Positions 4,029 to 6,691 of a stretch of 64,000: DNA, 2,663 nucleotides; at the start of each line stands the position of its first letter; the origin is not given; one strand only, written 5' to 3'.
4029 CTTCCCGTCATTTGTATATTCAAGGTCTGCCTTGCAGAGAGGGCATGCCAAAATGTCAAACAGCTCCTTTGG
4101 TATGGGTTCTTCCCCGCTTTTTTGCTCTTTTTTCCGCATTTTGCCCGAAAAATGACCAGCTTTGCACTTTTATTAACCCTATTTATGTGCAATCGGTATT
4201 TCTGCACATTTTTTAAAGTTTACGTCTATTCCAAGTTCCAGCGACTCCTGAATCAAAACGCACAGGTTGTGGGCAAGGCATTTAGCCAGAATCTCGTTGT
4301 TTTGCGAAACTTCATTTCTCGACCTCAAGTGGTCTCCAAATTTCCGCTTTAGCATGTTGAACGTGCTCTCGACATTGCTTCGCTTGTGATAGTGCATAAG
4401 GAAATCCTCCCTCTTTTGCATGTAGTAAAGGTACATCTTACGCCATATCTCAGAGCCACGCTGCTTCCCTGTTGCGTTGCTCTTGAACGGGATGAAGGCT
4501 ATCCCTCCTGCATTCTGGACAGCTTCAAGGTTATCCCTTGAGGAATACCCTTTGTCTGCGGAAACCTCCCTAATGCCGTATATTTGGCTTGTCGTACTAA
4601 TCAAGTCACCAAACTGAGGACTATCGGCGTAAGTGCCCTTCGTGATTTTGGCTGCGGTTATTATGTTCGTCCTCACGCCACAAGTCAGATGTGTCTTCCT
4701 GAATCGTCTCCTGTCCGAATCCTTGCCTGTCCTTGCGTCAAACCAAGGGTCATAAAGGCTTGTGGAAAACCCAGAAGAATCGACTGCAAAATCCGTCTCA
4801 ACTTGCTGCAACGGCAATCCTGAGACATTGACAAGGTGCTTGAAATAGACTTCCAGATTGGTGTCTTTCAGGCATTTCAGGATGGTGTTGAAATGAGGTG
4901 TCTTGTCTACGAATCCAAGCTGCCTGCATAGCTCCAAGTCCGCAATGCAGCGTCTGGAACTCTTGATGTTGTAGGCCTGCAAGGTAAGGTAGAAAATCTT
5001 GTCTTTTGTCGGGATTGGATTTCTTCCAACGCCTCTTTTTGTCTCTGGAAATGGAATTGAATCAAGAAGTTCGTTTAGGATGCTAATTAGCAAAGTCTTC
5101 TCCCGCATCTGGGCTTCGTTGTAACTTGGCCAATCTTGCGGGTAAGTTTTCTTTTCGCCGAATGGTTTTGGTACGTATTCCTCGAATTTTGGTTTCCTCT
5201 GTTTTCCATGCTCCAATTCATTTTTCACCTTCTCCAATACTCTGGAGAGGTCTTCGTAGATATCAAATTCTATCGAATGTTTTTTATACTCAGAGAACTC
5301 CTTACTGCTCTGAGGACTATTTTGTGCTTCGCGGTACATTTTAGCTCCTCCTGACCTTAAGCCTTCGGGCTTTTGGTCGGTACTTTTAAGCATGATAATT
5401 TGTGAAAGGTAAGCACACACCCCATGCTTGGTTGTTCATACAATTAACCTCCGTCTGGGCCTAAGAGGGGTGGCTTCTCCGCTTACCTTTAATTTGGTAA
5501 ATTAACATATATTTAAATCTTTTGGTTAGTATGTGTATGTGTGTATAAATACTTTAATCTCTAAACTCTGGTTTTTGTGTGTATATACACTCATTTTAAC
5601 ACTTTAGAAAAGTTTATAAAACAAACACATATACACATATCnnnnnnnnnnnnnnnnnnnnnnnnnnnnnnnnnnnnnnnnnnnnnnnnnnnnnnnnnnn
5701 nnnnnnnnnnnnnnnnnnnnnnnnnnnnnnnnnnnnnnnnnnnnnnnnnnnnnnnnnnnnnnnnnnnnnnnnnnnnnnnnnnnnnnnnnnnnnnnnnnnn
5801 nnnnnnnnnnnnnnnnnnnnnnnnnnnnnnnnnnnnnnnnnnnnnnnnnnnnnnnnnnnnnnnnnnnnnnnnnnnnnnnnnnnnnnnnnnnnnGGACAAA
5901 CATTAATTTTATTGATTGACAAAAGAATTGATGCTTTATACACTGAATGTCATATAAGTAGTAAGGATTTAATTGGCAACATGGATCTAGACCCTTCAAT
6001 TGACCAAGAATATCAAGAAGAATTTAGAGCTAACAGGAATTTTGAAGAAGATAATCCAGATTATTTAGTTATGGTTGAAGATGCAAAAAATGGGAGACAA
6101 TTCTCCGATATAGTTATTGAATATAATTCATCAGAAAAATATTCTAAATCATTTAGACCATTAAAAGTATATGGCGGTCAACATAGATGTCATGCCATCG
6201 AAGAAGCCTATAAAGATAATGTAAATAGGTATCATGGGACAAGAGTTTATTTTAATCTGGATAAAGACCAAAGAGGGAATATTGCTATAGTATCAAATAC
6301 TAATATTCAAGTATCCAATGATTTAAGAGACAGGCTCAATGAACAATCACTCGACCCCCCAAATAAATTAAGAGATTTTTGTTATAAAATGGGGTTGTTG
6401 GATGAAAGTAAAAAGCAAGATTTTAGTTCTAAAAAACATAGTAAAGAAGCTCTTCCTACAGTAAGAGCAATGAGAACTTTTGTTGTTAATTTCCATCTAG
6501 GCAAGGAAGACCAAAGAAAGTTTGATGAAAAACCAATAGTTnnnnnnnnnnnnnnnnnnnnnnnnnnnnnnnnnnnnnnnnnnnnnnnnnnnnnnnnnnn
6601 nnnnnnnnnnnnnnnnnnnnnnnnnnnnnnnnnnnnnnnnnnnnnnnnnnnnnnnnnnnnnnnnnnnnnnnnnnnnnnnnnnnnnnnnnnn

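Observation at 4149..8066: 3.9-kb transposon-like unit bounded by a 9-bp target-site duplication and carrying two passenger genes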

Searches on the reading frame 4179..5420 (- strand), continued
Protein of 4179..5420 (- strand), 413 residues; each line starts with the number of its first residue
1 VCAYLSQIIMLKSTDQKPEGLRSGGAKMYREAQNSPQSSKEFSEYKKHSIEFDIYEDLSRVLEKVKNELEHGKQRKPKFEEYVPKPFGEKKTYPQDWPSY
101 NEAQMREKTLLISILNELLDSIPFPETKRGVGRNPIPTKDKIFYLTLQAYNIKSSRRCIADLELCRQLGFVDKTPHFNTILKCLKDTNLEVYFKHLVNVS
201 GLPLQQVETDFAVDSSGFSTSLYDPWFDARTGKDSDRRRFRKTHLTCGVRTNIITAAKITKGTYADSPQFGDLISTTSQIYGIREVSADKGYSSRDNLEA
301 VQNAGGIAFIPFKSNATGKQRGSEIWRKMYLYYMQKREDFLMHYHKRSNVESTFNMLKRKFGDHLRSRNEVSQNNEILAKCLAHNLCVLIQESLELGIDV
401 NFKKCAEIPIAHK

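Call 60: search_dna_similar(query=window:4179-5339:-, collection=plasmids, mode=protein, max_rows=15, rows=spread)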
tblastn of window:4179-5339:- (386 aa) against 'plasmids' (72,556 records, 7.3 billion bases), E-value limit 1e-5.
Records with a match: 1055; places in all: 1406; records where one place covers at least 80% of the query: 83.
Best place of each record, by identity: <60% 1055.
By first word of the organism name: Klebsiella 300; Acinetobacter 225; Vibrio 111; Escherichia 43; Salmonella 38; Pseudosulfitobacter 31; Enterobacter 30; Paracoccus 28; Pseudomonas 27; Aeromonas 26; and 55 more.
By predicted mobility (MOB-suite, as given by PLSDB): conjugative 470; non-mobilizable 338; mobilizable 247.
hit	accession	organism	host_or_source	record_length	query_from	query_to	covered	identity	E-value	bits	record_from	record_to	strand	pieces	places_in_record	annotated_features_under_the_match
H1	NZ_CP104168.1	Candidatus Megaera polyxenophila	-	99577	35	381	90%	24.8%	3e-12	76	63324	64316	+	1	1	IS5 family transposase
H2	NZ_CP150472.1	Vibrio harveyi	Lateolabrax maculatus,cell culture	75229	69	358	75%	26.1%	8e-12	74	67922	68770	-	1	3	IS5 family transposase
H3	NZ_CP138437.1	Klebsiella pneumoniae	Homo sapiens,Bacterial pure ...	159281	31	358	85%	22.6%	9e-7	59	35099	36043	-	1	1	IS5-like element IS903B family transposase | DUF2188 domain-containing protein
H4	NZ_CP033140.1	Vibrio owensii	Penaeus vannamei,hepatopancrease,shrimp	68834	56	358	78%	23.9%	2e-8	64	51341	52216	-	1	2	IS5-like element ISVa2 family transposase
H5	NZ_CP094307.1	Edwardsiella anguillarum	-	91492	54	359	79%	23.4%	7e-6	56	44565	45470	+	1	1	IS5 family transposase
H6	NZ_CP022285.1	Acinetobacter baumannii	-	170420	69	358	75%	24.4%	1e-9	67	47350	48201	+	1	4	IS5-like element IS17 family transposase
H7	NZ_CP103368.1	Citrobacter freundii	Homo sapiens,pure culture,rectal swab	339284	58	361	79%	23.1%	6e-7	59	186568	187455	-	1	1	IS5-like element ISEc35 family transposase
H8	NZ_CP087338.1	Acinetobacter baumannii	Homo sapiens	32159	69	358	75%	23.7%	7e-9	65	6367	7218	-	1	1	IS5 family transposase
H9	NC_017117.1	Acetobacter pasteurianus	-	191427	147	350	53%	25.7%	5e-7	59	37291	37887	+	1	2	none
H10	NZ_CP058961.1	Klebsiella pneumoniae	sewage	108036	175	352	46%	28.6%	8e-8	62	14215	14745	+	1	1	none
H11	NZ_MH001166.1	Escherichia coli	-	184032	175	352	46%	28.6%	8e-8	62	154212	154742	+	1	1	none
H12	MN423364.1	Klebsiella pneumoniae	-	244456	175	352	46%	28.6%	8e-8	62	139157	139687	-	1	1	Transposase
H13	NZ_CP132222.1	Klebsiella pneumoniae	Homo sapiens,urine,urine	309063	175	352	46%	28.6%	8e-8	62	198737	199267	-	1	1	none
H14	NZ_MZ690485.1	Klebsiella pneumoniae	-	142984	175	352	46%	28.6%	9e-8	62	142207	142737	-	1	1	none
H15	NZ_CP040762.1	Paracoccus liaowanqingii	Tibetan antelope,cell culture,feces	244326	210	350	37%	27.7%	3e-6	57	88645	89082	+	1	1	none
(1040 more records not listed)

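Call 61: get_annotated_region(hit=H3, flank=300)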
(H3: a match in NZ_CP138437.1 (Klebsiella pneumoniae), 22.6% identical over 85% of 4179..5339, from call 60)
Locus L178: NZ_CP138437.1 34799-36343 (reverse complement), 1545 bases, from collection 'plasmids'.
description: Klebsiella pneumoniae strain 64EVAM plasmid p64EVAM-6, complete sequence
organism: Klebsiella pneumoniae (NCBI taxid 573)
taxonomy: Bacteria; Pseudomonadota; Gammaproteobacteria; Enterobacterales; Enterobacteriaceae; Klebsiella; Klebsiella pneumoniae
host: -; source: Homo sapiens,Bacterial pure culture,feces; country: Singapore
typing (MOB-suite, as given by PLSDB): non-mobilizable; replicon IncFIB
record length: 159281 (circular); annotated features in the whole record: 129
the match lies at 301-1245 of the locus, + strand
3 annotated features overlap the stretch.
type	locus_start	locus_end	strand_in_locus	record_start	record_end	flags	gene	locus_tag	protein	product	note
CDS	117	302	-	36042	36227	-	-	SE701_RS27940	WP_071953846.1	DUF2188 domain-containing protein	-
CDS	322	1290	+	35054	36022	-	-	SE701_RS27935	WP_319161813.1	IS5-like element IS903B family transposase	GO:0006313 - DNA transposition [Evidence IEA]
CDS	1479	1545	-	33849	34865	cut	-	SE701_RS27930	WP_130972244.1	IS110 family transposase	-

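Call 91: search_protein_families(library=pfam, proteins=[L017:5444-6739:+, L017:6736-7887:-, L020:397-1839:+, L039:5845-7041:-, L039:7102-7926:+, L039:8743-9462:+, L039:4435-5040:-, L027:7635-7922:-, L018:1864-3564:+, L014:6233-8527:-], max_evalue=0.001)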
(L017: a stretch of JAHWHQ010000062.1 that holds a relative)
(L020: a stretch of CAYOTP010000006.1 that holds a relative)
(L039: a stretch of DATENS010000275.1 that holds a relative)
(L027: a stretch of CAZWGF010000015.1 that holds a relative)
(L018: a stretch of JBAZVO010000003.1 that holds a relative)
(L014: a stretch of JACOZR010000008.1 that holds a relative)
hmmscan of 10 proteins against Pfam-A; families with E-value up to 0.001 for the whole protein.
L017:5444-6739:+ (431 aa): 2 families
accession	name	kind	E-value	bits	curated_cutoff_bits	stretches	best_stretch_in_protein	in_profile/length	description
PF13091.12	PLDc_2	-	1.5e-08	35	27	1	71-156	33-118/132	PLD-like domain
PF09565.16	RE_NgoFVII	-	2.7e-06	27.2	23.8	1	45-153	16-132/162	NgoFVII restriction endonuclease N-terminal PLD domain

L017:6736-7887:- (383 aa): 2 families
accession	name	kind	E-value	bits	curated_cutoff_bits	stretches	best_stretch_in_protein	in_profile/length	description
PF01555.25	N6_N4_Mtase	-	4.3e-20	73.1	26.7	1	25-90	148-213/221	DNA methylase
PF01170.24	UPF0020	-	2.6e-07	31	22.3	1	57-111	27-80/197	RMKL-like, methyltransferase domain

L020:397-1839:+ (480 aa): 1 family
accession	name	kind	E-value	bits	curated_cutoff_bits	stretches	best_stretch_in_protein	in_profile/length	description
PF02386.22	TrkH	-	7.4e-70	236.2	27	1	93-475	58-491/502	Cation transport protein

L039:5845-7041:- (398 aa): 3 families
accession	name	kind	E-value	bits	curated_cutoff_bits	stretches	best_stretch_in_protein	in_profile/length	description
PF01381.28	HTH_3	-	1.1e-10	41.9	23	1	32-85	1-54/55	Helix-turn-helix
PF13518.12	HTH_28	-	2.7e-05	24.6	25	0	313-332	16-35/52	Helix-turn-helix domain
PF13560.12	HTH_31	-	0.0002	22.1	27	0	29-84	3-59/64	Helix-turn-helix domain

L039:7102-7926:+ (274 aa): 2 families
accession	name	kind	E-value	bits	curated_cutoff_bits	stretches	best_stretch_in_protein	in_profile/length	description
PF13610.12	DDE_Tnp_IS240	-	1.2e-05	25.9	27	1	91-150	17-77/139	DDE domain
PF03400.19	DDE_Tnp_IS1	-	1.8e-05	25.5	24.1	0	196-238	84-125/131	IS1 transposase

L039:8743-9462:+ (239 aa): 1 family
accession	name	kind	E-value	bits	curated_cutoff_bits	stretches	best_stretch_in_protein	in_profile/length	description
PF17278.7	DUF5343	-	1e-08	36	27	1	17-146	1-135/140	Family of unknown function (DUF5343)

L039:4435-5040:- (201 aa): 0 families

L027:7635-7922:- (95 aa): 1 family
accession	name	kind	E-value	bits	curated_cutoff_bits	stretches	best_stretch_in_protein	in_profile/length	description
PF10754.15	DUF2569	-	6.9e-11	43.2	26.5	1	10-94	57-143/143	Protein of unknown function (DUF2569)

L018:1864-3564:+ (566 aa): 1 family
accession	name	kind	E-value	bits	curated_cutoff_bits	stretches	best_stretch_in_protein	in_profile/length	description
PF10592.14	AIPR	-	6.8e-47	161.1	25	1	260-530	1-291/308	AIPR protein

L014:6233-8527:- (764 aa): 1 family
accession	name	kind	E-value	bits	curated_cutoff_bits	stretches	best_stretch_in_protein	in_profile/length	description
PF00082.27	Peptidase_S8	-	1.6e-19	70.8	21.8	1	265-563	4-288/288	Subtilase family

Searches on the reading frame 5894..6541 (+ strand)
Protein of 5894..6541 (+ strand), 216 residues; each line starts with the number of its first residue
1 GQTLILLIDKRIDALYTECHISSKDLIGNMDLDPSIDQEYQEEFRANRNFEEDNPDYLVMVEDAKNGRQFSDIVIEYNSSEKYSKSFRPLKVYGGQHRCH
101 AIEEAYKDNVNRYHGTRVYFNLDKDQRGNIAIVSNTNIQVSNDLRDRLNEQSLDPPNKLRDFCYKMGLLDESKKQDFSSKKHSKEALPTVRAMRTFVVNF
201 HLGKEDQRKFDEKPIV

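Call 87: predict_structure(alignment_id=A7)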
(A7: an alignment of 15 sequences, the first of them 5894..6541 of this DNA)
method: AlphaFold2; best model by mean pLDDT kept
length: 216 residues; sequences in the alignment: 15
mean_pLDDT: 69.1   pTM: 0.60
mean pLDDT of the five models: 69.1, 68.1, 64.9, 64.8, 61.3
residues with pLDDT >= 90: 14; 70-90: 105; 50-70: 58; < 50: 39
segments of 3 or more residues with pLDDT < 50: 139-156, 198-206, 208-210, 212-216
pLDDT, mean of each block of 10 residues (from residue 1): 75 84 89 75 62 80 82 79 73 85 92 85 81 54 41 48 69 67 55 51 43 39
secondary structure, 60 per line:
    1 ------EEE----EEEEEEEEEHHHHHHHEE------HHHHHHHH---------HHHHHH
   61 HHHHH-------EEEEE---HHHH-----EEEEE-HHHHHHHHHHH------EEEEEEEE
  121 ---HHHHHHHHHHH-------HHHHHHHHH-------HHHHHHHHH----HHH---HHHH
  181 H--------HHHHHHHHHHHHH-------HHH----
elements in order: E7-9 E14-22 H23-29 H38-45 H55-65 E73-77 H81-84 E90-94 H96-106 E113-120 H124-134 H142-150 H158-166 H177-181 H190-202

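Call 90: fold_search(model_id=the predicted structure, library=pdb)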
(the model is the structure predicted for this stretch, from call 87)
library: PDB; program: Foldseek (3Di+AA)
matches with E <= 10: 53; with E <= 0.001: 0
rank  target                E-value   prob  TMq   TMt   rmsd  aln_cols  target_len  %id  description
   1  6ryk_B                4.1e-02  0.91  0.34  0.50   6.0       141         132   13  Crystal structure of the ParB-like protein PadC (released 2020-01-22)
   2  6ryk_A                7.5e-02  0.82  0.33  0.49   6.2       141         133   13  Crystal structure of the ParB-like protein PadC (released 2020-01-22)
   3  5k5d_B                1.0e-01  0.80  0.34  0.30  12.2       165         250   15  Structure of the C2221 form of Pnob8-like ParB-N domain (released 2016-06-15)
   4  3cyi                  2.1e-01  0.51  0.26  0.45   5.8       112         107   10  Crystal Structure of Human Sulfiredoxin (Srx) in Complex with ATP:Mg2+ (released 2008-07-01)
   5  1vk1                  2.9e-01  0.57  0.25  0.24   7.5       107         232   12  Conserved hypothetical protein from Pyrococcus furiosus Pfu-392566-001 (released 2004-08-10)
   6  5x0k                  3.9e-01  0.35  0.23  0.21   7.7       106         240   13  Free serine kinase (E30Q mutant) in complex with AMP (released 2017-04-12)
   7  1xw3                  4.7e-01  0.30  0.29  0.48   8.6       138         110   10  Crystal Structure of Human Sulfiredoxin (Srx) (released 2005-05-24)
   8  5x0b                  8.7e-01  0.30  0.23  0.21   7.5       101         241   12  Free serine kinase in complex with AMP (released 2017-04-12)
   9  5x0g                  8.7e-01  0.23  0.20  0.18   7.6        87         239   11  Free serine kinase (E30A mutant) in complex with ADP (released 2017-04-12)
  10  5uje                  1.2e+00  0.15  0.21  0.19   8.1       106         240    9  SbnI with C-terminal truncation from Staphylococcus aureus (released 2018-01-24)
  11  5x0e                  1.3e+00  0.15  0.24  0.22  10.4       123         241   13  Free serine kinase (E30A mutant) in complex with phosphoserine and AMP (released 2017-04-12)
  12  9lpg_E                1.3e+00  0.02  0.10  0.07  14.1       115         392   11  Crystal structure of maize CRY-GL2 photosignaling complex (released 2025-11-05)
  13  5x0j                  1.6e+00  0.12  0.20  0.18  10.6       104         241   12  Free serine kinase (E30Q mutant) in complex with phosphoserine and AMP (released 2017-04-12)
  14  3uc4_B                2.5e+00  0.01  0.12  0.10  19.2       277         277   10  The crystal structure of Snf1-related kinase 2.6 (released 2011-12-14)
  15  7pnx_G                3.2e+00  0.01  0.12  0.10  11.8       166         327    9  Assembly intermediate of human mitochondrial ribosome small subunit without mS37 in complex with RBFA and METTL15 conf (released 2022-06-15)
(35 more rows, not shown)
